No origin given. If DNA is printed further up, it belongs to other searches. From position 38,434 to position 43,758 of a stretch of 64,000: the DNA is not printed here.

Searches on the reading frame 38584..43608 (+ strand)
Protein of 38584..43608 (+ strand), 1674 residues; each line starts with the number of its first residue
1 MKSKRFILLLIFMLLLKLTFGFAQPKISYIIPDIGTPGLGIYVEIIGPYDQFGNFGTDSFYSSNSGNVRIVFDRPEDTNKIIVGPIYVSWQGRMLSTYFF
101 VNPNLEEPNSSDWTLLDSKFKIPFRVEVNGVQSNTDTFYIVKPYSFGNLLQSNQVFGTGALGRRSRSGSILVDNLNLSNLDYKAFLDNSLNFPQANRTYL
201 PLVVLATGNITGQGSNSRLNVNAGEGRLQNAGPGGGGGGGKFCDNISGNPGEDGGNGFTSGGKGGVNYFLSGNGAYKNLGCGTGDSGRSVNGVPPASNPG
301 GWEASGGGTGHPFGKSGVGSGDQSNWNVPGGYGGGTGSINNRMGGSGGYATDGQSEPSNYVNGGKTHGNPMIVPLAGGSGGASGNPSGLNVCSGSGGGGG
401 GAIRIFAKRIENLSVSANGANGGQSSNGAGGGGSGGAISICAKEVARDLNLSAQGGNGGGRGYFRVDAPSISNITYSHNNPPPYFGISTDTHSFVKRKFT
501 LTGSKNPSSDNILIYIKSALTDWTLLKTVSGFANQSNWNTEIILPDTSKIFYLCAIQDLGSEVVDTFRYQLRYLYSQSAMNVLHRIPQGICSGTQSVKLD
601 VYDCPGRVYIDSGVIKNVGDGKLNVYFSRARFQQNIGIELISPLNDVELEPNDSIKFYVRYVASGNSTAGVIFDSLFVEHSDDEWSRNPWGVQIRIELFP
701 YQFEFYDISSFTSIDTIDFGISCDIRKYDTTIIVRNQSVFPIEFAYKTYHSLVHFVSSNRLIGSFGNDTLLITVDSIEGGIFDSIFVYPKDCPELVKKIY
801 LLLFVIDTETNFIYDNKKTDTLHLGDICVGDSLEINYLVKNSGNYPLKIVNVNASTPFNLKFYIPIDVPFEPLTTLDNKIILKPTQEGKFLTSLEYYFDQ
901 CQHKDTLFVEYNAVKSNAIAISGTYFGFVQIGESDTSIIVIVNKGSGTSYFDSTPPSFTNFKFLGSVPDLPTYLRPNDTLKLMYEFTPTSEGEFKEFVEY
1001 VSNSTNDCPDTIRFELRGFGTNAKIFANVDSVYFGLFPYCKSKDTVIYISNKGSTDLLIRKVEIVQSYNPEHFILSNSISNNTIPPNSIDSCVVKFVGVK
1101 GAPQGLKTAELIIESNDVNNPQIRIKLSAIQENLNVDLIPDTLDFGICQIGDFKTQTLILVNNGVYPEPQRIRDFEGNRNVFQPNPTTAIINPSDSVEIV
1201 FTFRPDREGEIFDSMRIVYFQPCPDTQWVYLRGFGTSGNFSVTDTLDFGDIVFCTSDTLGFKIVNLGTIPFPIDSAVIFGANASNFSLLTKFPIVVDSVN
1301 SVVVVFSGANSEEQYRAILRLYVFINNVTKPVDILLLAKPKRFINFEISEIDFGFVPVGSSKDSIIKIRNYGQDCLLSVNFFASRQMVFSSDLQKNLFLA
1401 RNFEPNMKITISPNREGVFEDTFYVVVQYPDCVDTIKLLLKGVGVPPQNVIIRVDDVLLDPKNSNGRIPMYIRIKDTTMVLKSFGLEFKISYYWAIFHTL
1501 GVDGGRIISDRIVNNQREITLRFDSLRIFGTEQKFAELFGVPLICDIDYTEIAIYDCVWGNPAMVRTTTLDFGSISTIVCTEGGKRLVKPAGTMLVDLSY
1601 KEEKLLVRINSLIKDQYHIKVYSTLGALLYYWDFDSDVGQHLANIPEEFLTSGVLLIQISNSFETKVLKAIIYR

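Call 48: search_protein_families(library=pfam, proteins=[window:38584-43608:+], max_evalue=0.001)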
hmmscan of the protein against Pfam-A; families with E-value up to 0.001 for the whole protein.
window:38584-43608:+ (1674 aa): 8 families
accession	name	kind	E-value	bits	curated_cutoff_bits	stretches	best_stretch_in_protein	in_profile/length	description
PF22544.2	HYDIN_VesB_CFA65-like_Ig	-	1.7e-27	96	25.5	1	1137-1230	4-96/100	HYDIN/CFA65/VesB-like, Ig-like domain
PF15780.11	ASH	-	1.5e-17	64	27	2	1142-1218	13-89/98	Abnormal spindle-like microcephaly-assoc'd, ASPM-SPD-2-Hydin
PF22073.2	Cep192_D4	-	8.9e-11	42.4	35.5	0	1142-1235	10-111/112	Cep192 domain 4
PF07610.17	DUF1573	-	7e-09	36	26.1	0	818-856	4-42/98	Protein of unknown function (DUF1573)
PF24798.1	Ig-CFAP74_4th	-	1.5e-06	28.7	28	0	1140-1210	3-72/95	CFAP74 forth Ig-like domain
PF22064.2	Cep192_D2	-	4.9e-05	24.1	27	0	1242-1274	10-42/154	Cep192 domain 2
PF24507.1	Ig_CFAP65_4th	-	0.0003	21.6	27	0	1176-1217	19-60/76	CFAP65, fourth Ig-like domain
PF22067.2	Cep192_D3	-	0.00049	20.6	27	0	1147-1223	12-87/99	Cep192 domain 3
